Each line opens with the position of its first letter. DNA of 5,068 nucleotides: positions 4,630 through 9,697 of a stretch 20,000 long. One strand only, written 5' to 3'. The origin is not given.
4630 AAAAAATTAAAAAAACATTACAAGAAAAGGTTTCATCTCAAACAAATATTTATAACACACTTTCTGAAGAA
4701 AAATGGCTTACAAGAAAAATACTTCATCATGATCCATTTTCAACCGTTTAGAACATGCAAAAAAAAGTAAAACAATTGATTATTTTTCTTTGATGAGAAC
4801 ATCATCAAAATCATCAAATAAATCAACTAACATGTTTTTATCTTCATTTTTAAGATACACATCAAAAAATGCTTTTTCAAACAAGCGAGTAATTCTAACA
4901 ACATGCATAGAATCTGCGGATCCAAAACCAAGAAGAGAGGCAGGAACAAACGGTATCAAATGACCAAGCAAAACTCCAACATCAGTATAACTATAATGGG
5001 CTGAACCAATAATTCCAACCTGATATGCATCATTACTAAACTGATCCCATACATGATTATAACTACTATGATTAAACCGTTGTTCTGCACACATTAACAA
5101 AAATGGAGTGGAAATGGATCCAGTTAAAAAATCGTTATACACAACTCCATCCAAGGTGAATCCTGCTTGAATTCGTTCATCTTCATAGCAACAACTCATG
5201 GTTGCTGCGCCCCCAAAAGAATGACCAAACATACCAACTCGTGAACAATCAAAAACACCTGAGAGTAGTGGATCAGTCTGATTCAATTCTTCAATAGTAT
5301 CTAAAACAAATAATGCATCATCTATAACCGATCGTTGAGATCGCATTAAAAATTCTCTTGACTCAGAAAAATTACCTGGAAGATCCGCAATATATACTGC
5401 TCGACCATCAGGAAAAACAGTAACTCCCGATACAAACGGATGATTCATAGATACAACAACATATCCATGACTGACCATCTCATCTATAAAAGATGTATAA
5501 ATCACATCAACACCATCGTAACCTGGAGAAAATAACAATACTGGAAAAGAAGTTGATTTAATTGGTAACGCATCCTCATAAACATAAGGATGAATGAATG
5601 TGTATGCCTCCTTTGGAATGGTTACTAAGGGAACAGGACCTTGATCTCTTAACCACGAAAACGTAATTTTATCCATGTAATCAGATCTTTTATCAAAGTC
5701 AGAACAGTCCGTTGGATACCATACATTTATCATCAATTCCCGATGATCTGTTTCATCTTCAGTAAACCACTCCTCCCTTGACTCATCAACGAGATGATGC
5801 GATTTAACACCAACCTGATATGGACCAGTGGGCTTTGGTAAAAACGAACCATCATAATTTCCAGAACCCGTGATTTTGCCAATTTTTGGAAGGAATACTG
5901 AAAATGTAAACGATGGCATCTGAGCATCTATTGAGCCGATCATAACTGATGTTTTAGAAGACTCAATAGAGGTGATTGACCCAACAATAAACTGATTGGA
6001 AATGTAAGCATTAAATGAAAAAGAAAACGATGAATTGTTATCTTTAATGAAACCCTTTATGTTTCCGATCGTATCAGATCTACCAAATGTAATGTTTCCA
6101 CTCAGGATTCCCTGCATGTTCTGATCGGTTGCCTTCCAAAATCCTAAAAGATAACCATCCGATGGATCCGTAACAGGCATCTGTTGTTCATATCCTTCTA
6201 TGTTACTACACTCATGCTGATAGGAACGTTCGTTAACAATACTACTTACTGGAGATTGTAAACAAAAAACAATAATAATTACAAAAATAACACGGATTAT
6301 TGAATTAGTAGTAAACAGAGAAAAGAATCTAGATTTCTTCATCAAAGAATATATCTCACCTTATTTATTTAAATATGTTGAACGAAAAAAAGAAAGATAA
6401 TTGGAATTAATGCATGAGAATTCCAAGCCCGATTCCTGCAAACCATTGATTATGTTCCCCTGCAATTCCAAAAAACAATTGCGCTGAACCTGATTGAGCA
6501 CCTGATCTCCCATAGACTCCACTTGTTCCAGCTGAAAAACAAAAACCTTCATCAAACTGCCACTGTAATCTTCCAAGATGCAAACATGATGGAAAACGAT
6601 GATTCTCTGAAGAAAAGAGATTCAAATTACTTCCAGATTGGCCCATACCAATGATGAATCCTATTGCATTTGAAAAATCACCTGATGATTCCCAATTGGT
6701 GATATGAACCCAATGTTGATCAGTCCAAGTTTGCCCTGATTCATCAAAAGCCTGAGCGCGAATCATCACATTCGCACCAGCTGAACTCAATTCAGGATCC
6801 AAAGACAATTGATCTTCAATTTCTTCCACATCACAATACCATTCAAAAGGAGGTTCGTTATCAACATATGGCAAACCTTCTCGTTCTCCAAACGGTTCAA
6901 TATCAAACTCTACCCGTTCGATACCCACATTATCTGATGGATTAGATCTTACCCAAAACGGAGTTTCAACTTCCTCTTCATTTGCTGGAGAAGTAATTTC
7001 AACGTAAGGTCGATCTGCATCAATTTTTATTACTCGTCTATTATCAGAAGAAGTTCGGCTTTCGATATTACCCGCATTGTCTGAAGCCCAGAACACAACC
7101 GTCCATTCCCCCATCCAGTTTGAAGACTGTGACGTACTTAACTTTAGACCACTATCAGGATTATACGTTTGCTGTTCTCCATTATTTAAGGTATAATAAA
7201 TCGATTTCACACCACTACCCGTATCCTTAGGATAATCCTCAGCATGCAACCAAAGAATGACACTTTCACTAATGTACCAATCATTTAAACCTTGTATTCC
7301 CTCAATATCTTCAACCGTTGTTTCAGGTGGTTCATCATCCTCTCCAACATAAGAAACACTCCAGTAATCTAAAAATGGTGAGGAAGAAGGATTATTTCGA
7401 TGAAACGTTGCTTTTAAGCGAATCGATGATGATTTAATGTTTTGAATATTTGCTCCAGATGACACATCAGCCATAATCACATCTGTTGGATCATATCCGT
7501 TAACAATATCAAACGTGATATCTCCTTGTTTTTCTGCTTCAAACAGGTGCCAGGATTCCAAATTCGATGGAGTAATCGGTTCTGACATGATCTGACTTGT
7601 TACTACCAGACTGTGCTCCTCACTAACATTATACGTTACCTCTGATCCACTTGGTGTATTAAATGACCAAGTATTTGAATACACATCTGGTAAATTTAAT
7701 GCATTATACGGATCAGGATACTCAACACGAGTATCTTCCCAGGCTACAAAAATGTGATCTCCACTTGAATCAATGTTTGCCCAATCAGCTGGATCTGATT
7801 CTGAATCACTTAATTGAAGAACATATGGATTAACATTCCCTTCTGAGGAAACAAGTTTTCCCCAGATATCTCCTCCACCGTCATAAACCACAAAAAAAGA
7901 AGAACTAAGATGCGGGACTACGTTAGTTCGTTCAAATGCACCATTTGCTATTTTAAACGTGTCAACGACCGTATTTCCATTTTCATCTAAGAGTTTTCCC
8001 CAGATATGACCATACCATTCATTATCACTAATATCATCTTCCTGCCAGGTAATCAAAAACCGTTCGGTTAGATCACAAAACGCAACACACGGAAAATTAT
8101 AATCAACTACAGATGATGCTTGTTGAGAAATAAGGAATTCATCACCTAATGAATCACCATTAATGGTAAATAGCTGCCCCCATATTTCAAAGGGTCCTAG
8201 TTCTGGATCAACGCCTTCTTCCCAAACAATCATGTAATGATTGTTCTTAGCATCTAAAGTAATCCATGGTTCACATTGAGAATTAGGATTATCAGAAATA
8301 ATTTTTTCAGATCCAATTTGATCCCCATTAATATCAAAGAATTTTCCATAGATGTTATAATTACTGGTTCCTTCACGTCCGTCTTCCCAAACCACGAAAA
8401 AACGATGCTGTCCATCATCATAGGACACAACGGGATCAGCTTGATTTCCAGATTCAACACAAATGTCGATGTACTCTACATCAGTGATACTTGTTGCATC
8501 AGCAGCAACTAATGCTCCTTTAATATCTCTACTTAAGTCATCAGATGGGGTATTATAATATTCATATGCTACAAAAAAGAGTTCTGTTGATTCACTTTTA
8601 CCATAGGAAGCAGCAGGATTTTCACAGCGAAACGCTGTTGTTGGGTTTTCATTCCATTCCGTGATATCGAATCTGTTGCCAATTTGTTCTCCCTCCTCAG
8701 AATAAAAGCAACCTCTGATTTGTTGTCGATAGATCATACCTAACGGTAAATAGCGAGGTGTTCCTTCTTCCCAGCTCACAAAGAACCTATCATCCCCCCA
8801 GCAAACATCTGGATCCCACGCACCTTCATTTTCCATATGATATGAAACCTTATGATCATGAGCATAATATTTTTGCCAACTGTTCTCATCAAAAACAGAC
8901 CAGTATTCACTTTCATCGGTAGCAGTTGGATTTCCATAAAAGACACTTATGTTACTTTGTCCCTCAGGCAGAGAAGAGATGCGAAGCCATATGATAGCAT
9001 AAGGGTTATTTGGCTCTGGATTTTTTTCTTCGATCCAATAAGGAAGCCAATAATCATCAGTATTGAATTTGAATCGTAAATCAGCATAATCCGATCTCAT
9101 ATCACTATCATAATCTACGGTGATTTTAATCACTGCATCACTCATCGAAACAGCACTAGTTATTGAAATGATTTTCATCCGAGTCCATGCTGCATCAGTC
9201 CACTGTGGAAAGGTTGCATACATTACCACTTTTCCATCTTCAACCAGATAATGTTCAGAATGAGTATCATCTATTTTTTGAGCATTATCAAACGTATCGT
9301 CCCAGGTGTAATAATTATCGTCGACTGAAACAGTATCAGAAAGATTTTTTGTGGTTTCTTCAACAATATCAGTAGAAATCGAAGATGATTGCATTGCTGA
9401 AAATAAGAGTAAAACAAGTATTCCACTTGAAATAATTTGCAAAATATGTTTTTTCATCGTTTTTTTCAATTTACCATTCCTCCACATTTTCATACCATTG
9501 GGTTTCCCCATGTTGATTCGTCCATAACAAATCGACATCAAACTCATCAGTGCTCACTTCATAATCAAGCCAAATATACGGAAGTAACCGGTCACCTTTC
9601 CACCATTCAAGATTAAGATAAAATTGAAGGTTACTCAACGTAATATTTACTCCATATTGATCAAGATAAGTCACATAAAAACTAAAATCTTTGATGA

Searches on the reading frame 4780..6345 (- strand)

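Call 8: search_protein_families(library=pfam, proteins=[window:4780-6345:-])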
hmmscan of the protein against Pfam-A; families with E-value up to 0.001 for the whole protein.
window:4780-6345:- (521 aa): 3 families
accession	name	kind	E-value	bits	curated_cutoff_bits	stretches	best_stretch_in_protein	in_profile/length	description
PF03403.19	PAF-AH_p_II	-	4.6e-18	65.4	20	2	362-498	215-352/372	Platelet-activating factor acetylhydrolase, isoform II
PF07224.18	Chlorophyllase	-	7.3e-05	22.2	26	1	260-299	35-74/301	Chlorophyllase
PF12740.14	PETase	-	0.00093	19.1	28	0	355-424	113-180/263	PET hydrolase-like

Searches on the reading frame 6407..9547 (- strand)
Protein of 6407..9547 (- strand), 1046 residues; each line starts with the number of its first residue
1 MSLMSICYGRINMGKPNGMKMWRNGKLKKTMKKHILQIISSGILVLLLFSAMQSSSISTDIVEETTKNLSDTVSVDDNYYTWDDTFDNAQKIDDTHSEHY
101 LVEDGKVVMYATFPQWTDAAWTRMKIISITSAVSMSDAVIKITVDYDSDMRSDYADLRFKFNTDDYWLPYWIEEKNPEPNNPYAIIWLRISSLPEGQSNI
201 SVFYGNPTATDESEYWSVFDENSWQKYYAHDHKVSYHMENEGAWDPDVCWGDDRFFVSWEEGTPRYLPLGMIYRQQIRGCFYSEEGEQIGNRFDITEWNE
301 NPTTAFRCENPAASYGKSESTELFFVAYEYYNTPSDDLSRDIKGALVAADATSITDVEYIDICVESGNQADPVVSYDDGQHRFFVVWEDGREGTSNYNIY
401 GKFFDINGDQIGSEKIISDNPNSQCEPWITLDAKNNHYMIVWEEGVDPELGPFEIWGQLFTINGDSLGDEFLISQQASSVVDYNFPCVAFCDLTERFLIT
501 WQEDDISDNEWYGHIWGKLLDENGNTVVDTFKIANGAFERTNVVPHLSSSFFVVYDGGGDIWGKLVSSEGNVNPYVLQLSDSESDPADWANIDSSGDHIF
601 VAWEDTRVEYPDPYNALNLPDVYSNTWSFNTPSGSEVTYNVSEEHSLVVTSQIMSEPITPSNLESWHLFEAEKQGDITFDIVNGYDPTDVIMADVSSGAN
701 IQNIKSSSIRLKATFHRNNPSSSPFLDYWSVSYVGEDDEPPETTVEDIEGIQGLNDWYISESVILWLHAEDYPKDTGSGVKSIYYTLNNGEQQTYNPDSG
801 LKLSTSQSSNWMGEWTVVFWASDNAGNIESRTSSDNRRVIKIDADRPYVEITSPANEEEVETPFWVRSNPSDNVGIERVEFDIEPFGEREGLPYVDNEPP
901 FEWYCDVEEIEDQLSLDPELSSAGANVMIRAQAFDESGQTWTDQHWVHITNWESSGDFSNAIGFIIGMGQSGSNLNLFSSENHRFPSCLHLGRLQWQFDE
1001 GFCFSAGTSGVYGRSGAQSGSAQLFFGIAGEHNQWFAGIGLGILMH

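Call 8: search_protein_families(library=pfam, proteins=[window:6407-9547:-])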
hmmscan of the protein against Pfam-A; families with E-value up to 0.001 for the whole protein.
window:6407-9547:- (1046 aa): 2 families
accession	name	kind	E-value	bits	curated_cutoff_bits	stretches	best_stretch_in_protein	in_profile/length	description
PF10102.14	DUF2341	-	4.8e-11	43.4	23.4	1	153-220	1-66/84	Domain of unknown function (DUF2341)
PF17957.7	Big_7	-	2.9e-06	28.2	24.1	1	847-883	1-39/70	Bacterial Ig domain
